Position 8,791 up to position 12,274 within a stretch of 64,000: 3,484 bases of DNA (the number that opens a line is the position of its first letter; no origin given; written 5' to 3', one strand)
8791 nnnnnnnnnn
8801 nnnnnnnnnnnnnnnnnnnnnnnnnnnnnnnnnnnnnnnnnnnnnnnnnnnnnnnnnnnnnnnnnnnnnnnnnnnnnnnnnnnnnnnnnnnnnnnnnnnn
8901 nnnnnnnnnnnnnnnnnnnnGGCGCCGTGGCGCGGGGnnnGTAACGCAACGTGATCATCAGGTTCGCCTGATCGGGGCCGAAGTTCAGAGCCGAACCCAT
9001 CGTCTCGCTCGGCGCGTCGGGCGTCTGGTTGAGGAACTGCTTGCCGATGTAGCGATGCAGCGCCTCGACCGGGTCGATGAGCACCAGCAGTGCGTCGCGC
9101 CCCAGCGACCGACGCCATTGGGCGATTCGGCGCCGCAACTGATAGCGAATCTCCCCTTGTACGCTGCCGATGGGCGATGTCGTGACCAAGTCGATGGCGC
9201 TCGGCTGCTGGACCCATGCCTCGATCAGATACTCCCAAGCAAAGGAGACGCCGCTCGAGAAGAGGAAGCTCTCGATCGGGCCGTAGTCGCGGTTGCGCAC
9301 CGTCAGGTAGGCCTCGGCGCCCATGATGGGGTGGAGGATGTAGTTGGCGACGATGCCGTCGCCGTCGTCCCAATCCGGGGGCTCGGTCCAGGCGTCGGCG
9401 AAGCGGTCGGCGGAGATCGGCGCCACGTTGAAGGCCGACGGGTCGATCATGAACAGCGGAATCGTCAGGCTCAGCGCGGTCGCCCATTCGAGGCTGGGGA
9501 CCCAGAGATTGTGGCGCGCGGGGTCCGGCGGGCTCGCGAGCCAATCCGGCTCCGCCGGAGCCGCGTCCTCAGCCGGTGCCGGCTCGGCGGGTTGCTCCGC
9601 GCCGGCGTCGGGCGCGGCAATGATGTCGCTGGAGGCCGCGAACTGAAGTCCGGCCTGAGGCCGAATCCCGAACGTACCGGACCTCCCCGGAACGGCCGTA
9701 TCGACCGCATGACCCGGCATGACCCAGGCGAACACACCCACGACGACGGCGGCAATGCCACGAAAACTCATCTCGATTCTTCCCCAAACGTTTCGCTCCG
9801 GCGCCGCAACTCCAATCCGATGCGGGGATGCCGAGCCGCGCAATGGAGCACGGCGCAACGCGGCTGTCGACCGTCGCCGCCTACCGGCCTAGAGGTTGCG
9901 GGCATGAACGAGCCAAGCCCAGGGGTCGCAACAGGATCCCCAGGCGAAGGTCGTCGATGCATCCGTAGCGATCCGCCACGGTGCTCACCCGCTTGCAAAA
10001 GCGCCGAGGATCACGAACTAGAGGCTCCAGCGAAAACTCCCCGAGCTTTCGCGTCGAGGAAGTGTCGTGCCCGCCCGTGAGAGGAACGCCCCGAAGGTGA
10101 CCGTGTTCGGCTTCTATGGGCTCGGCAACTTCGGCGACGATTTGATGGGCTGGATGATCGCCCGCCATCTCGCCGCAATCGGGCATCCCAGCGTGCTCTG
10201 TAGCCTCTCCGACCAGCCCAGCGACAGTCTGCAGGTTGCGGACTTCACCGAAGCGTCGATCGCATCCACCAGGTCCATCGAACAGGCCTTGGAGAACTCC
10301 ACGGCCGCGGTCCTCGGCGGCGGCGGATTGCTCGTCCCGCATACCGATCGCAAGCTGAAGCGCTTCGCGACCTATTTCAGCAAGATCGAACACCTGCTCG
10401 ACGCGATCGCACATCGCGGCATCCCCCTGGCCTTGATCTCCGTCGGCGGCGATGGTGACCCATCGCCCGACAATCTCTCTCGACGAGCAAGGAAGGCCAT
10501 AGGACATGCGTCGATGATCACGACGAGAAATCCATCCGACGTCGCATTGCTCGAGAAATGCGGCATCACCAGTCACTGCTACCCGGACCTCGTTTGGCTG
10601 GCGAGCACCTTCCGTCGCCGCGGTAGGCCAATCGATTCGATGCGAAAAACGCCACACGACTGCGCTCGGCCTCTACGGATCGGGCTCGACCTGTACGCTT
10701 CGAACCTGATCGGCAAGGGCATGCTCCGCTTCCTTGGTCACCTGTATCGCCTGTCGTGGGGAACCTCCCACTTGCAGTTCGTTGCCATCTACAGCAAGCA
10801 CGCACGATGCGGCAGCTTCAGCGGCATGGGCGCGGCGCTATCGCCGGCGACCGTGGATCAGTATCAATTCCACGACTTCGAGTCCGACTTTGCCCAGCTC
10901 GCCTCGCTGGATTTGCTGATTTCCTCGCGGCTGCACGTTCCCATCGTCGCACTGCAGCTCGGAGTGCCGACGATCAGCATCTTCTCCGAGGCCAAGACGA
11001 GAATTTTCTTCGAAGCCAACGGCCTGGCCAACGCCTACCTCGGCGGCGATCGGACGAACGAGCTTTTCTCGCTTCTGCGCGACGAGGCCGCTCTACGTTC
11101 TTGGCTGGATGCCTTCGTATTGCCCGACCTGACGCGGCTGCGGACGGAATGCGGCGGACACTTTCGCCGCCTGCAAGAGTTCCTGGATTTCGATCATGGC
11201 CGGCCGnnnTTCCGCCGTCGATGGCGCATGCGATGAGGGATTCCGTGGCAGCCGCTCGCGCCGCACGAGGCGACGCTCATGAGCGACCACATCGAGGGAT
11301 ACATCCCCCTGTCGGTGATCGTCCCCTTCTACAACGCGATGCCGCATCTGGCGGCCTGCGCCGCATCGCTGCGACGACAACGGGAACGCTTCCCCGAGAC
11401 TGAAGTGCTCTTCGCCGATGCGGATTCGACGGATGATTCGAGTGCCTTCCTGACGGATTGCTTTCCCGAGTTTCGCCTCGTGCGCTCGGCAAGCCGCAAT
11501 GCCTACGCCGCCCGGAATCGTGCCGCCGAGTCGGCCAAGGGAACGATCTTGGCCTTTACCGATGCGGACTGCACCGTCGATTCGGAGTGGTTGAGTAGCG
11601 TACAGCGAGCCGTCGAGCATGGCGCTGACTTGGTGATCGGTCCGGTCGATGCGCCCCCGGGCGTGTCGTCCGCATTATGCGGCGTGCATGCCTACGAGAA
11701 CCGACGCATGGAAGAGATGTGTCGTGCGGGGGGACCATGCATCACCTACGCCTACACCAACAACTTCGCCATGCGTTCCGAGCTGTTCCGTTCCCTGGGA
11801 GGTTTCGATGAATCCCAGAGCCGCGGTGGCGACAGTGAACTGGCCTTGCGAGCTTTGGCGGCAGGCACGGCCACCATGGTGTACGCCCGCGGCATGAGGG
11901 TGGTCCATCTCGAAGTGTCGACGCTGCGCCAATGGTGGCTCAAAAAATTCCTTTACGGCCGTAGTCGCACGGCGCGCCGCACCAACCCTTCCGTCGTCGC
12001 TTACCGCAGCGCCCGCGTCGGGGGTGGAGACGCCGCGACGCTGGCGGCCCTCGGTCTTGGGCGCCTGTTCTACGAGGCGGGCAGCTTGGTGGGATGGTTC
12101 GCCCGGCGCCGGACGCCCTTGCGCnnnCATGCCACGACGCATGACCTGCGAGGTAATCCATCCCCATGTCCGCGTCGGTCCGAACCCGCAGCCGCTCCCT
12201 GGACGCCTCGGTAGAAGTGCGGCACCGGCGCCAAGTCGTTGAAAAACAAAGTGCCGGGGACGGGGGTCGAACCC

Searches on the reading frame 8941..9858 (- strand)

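Call 55: search_protein_families(library=pfam, proteins=[window:8941-9858:-], max_evalue=0.001)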
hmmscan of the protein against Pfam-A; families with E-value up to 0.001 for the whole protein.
window:8941-9858:- (306 aa): 1 family
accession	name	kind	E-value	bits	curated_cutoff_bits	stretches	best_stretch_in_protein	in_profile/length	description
PF13084.11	DUF3943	-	9.8e-25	87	27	1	165-264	5-108/108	Domain of unknown function (DUF3943)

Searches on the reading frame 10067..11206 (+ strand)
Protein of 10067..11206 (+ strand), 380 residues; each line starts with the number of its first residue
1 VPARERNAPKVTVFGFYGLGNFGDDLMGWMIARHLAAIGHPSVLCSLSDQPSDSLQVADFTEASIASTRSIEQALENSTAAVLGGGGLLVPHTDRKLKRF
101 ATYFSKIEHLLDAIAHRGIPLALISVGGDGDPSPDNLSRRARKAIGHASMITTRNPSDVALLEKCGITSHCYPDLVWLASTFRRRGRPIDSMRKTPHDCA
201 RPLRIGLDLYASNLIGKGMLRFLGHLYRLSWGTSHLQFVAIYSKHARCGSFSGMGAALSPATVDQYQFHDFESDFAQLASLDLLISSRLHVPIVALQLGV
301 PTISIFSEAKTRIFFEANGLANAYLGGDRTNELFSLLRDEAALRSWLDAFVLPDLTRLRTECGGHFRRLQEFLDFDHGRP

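Call 55: search_protein_families(library=pfam, proteins=[window:10067-11206:+], max_evalue=0.001)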
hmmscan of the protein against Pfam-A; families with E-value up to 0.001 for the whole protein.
window:10067-11206:+ (380 aa): 1 family
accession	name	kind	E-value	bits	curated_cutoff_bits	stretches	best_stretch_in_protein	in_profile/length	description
PF04230.19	PS_pyruv_trans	-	6.5e-20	72.6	25.3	1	21-305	1-276/280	Polysaccharide pyruvyl transferase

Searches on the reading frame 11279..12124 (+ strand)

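Call 55: search_protein_families(library=pfam, proteins=[window:11279-12124:+], max_evalue=0.001)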
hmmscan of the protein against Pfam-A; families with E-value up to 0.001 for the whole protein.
window:11279-12124:+ (282 aa): 4 families
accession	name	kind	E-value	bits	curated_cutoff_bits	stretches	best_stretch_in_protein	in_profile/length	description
PF00535.33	Glycos_transf_2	-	6.6e-23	81.9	23.3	1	12-137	1-129/168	Glycosyl transferase family 2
PF10111.15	Glyco_tranf_2_2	-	3.5e-07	30.4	27.3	1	12-106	1-100/276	Glycosyltransferase like family 2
PF13641.12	Glyco_tranf_2_3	-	5.1e-06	27.1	27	1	11-216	3-217/230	Glycosyltransferase like family 2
PF13632.12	Glyco_trans_2_3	-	7.7e-05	23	27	1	93-215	4-127/198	Glycosyl transferase family group 2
